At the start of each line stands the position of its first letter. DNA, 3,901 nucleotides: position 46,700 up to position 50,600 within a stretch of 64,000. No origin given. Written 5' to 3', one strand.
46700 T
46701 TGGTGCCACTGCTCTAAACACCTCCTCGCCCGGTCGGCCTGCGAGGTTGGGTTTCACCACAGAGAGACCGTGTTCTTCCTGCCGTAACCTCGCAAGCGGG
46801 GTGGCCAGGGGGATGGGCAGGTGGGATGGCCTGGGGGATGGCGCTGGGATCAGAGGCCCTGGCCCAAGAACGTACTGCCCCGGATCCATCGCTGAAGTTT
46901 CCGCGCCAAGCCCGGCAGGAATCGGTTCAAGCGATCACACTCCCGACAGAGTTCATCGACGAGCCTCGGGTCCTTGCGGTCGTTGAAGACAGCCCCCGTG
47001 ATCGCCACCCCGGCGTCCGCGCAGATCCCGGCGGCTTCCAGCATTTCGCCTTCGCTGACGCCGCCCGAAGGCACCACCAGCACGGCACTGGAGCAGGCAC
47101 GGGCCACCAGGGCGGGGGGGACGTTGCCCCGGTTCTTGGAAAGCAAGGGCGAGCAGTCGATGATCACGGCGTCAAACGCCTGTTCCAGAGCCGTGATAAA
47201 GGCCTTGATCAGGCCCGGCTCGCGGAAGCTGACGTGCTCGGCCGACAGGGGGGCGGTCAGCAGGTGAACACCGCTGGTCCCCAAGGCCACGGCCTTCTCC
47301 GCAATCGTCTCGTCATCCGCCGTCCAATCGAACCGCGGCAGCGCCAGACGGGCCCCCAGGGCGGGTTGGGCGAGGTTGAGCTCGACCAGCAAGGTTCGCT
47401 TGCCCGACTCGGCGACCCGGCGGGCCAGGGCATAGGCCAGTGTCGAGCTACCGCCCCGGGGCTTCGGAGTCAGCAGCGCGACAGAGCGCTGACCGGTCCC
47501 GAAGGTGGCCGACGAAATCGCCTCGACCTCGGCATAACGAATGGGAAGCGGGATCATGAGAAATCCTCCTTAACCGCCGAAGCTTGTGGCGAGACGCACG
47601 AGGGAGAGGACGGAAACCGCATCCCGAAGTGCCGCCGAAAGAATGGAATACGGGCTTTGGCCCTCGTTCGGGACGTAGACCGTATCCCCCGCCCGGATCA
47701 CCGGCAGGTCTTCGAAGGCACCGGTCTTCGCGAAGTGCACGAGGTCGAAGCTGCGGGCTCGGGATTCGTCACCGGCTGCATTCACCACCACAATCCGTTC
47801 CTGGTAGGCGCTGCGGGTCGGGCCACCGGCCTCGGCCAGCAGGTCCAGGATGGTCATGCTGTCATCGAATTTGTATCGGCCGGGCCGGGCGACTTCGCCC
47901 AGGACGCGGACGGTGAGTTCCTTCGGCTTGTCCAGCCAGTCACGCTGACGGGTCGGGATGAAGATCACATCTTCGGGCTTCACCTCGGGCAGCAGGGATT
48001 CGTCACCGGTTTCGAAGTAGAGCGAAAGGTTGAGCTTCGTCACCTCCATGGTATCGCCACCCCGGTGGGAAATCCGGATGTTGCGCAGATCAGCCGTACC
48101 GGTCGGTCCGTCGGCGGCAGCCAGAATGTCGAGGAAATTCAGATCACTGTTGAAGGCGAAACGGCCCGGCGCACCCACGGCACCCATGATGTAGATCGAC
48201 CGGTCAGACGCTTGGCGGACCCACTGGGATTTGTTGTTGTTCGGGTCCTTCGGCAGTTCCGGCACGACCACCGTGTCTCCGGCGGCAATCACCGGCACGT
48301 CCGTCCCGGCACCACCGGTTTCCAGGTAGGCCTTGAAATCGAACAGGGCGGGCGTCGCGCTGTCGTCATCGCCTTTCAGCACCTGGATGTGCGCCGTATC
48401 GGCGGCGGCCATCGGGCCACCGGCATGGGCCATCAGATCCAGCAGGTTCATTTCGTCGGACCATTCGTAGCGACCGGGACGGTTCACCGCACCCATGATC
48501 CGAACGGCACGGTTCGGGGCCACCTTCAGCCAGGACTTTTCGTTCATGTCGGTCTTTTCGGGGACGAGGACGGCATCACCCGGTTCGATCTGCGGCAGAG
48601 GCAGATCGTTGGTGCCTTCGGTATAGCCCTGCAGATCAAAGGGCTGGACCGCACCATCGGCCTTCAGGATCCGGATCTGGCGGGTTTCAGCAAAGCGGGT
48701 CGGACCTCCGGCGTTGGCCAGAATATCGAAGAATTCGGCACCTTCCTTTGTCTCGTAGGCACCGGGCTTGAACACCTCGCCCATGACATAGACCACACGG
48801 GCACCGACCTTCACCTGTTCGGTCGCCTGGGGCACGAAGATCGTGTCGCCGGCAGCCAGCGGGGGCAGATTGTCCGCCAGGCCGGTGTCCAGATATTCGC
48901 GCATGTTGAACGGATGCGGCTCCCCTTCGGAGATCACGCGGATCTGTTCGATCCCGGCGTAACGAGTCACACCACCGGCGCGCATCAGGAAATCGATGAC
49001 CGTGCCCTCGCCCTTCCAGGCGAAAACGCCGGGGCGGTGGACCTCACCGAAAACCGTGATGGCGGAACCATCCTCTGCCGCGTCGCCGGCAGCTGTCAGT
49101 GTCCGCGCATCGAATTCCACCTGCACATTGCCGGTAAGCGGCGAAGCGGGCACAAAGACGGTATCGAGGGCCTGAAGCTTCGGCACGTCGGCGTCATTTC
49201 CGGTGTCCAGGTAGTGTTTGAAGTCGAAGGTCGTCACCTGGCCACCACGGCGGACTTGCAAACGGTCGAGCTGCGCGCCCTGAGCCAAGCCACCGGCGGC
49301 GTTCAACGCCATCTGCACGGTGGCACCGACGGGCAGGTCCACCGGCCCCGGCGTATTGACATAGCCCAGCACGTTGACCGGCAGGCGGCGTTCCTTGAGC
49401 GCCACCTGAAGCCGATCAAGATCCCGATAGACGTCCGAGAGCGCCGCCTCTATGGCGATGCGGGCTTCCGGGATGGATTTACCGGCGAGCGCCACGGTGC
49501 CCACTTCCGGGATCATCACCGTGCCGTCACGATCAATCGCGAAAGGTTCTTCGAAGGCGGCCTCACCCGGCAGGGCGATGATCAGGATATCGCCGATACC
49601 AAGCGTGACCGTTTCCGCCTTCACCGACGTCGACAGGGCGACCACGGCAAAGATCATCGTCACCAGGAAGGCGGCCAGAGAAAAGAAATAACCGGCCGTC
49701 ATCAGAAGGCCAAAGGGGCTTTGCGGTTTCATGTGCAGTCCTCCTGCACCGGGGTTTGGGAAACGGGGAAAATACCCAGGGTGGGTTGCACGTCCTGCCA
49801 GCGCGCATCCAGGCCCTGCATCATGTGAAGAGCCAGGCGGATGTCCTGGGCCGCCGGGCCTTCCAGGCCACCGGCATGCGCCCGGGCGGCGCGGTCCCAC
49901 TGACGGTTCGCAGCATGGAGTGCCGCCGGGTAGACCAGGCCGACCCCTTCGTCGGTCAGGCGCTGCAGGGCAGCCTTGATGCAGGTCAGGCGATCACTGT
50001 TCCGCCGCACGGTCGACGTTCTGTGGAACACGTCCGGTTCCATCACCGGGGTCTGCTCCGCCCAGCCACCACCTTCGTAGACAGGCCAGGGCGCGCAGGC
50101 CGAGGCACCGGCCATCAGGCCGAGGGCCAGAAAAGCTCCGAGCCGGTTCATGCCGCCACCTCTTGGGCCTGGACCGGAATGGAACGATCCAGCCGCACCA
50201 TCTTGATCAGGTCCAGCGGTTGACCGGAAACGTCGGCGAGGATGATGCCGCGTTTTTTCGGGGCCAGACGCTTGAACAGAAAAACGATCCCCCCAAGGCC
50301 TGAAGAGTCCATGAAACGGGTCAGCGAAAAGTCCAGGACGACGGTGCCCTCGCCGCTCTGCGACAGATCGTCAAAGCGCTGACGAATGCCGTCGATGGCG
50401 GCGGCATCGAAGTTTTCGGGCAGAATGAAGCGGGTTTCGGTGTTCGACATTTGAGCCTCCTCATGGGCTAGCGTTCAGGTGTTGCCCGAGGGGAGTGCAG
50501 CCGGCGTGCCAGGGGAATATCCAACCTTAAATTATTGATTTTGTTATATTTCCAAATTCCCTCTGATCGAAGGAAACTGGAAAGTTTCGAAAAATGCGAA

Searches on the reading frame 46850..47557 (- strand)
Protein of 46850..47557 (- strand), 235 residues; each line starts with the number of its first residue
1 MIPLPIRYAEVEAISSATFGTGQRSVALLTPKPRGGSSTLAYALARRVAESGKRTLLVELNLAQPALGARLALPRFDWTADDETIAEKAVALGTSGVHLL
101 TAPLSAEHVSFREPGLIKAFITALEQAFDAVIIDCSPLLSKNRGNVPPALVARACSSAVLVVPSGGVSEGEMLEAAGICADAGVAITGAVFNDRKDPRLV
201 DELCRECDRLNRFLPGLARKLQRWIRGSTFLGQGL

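Call 12: search_protein_families(library=pfam, proteins=[window:46850-47557:-])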
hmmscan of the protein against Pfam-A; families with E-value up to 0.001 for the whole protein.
window:46850-47557:- (235 aa): 1 family
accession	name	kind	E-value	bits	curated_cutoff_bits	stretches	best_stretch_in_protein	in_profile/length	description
PF13614.12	AAA_31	-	3.1e-06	27.7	27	1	27-141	5-131/177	AAA domain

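Call 23: search_protein_families(library=ncbifam, proteins=[window:46850-47557:-], max_evalue=0.00001)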
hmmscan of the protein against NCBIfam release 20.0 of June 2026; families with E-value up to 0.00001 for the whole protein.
window:46850-47557:- (235 aa): 3 families
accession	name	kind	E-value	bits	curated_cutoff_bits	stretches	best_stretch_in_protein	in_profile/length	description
TIGR01007.1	eps_fam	subfamily_domain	9.8e-08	31.8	108.05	0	117-193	117-189/204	polysaccharide biosynthesis tyrosine autokinase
TIGR03029.1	EpsG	equivalog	1.3e-07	31.1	313.8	1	19-193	99-274/274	chain length determinant protein tyrosine kinase EpsG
TIGR01969.1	minD_arch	subfamily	4.3e-07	29.4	201.75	1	28-193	5-169/251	cell division ATPase MinD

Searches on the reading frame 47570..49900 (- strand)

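Call 12: search_protein_families(library=pfam, proteins=[window:47570-49900:-])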
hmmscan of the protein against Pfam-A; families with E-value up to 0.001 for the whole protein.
window:47570-49900:- (776 aa): 3 families
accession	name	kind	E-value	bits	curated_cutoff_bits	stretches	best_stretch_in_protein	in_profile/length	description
PF10531.15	SLBB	-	1.3e-57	191.9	27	4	664-708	2-46/55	SLBB domain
PF22461.2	SLBB_2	-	1.8e-49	166.2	27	5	175-250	3-79/79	SLBB domain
PF02563.21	Poly_export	-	9.7e-11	42.1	28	1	95-160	4-69/77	Polysaccharide biosynthesis/export protein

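Call 23: search_protein_families(library=ncbifam, proteins=[window:47570-49900:-], max_evalue=0.00001)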
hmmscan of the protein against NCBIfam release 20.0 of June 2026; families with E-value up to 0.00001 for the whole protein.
window:47570-49900:- (776 aa): 6 families
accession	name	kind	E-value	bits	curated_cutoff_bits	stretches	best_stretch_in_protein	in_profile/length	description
TIGR03027.2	pepcterm_export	equivalog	4.7e-50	169.6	180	2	662-745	82-166/169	XrtA/PEP-CTERM system exopolysaccharide export protein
TIGR03028.1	EpsE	equivalog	3.2e-45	154.3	262.65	4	278-418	78-215/239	polysaccharide export protein EpsE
NF011658.0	PRK15078.1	subfamily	2.1e-29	102.4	333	1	122-252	120-251/380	polysaccharide export protein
NF041843.1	EpsY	equivalog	2.6e-29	101.9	320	2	100-218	55-173/211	exopolysaccharide export protein EpsY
NF045978.1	ComEA_MAG0490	equivalog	6.9e-11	42.2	98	0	658-691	37-70/162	MAG0490 family ComEA-like DNA-binding protein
TIGR01959.1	nuoF_fam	equivalog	8.9e-07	27.6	558.65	0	351-401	219-269/410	NADH-quinone oxidoreductase subunit NuoF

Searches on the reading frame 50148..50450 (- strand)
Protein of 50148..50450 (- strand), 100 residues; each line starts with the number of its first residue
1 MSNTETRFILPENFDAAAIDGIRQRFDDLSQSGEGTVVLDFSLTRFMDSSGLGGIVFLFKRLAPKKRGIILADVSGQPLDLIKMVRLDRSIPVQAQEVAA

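Call 12: search_protein_families(library=pfam, proteins=[window:50148-50450:-])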
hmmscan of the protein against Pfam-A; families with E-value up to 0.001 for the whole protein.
window:50148-50450:- (100 aa): 2 families
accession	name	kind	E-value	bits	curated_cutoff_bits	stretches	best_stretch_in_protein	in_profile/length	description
PF01740.26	STAS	-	1.2e-12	48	22.6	1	11-97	16-103/106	STAS domain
PF13466.11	STAS_2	-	1.9e-08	34.8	29.2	1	10-88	3-80/80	STAS domain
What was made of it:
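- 50148..50450 (-): SypA-like STAS protein. S49 in a DSSG motif aligns with SypA S56. Pfam (call 12).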

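Call 23: search_protein_families(library=ncbifam, proteins=[window:50148-50450:-], max_evalue=0.00001)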
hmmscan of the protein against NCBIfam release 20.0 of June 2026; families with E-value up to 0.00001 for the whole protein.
window:50148-50450:- (100 aa): 2 families
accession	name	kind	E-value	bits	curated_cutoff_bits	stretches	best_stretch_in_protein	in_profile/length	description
TIGR00377.1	ant_ant_sig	superfamily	1.1e-08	34.9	53.45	1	14-95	22-104/108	anti-sigma factor antagonist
TIGR02886.1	spore_II_AA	equivalog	2.6e-07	30.6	114.75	1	14-98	18-103/106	anti-sigma F factor antagonist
